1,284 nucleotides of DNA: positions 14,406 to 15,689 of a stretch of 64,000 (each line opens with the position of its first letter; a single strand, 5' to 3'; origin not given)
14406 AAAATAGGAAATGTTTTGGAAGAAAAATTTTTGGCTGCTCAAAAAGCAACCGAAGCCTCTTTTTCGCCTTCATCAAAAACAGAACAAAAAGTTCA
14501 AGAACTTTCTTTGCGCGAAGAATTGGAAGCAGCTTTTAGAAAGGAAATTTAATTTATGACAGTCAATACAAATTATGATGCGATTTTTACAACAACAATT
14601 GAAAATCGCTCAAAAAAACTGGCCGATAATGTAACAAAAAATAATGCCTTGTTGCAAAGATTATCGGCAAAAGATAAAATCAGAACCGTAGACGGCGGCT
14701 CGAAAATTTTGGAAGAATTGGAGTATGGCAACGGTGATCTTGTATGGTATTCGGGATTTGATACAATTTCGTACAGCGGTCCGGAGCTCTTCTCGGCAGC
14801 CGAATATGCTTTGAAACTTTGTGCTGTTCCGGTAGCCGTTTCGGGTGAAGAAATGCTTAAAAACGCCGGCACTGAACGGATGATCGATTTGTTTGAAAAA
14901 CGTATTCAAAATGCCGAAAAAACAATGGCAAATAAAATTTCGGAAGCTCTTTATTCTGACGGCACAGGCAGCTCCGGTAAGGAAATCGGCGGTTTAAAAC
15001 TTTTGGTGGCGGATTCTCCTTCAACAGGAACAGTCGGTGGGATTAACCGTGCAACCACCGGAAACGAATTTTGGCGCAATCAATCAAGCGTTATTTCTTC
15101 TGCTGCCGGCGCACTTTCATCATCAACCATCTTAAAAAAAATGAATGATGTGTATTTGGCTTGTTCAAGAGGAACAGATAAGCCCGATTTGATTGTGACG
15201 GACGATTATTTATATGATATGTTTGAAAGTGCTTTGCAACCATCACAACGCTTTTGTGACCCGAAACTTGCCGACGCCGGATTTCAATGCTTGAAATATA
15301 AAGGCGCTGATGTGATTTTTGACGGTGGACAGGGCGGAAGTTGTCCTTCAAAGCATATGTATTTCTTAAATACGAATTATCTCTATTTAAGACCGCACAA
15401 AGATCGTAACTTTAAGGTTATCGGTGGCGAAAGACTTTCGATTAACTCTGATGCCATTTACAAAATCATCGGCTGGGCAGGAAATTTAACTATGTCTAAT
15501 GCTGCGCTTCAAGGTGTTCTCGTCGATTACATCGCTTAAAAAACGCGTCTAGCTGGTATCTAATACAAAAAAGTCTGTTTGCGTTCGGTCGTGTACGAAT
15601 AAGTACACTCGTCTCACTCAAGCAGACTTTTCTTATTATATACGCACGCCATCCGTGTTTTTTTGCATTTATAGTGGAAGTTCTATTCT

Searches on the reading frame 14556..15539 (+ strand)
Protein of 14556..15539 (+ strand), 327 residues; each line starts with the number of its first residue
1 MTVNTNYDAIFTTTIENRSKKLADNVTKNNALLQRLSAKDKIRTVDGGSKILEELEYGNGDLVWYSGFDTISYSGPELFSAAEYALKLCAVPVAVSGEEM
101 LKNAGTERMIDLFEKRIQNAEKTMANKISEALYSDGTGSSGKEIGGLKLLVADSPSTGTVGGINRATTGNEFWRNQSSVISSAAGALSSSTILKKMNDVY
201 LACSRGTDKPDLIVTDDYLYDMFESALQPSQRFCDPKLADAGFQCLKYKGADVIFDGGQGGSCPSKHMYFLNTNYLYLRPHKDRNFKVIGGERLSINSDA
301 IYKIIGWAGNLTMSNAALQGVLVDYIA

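Call 35: search_protein_families(library=pfam, proteins=[window:14556-15539:+], max_evalue=0.001)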
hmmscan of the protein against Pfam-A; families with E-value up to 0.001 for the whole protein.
window:14556-15539:+ (327 aa): 0 families

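Call 37: search_protein_families(library=phrogs, proteins=[window:14556-15539:+], max_evalue=0.001)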
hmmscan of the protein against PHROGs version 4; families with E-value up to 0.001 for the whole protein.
window:14556-15539:+ (327 aa): 2 families
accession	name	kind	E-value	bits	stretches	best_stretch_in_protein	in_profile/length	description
phrog_9953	-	head and packaging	1.1e-108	364.5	1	3-323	5-327/329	major head protein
phrog_14242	-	head and packaging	4.5e-06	26.6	1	137-282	210-343/396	major head protein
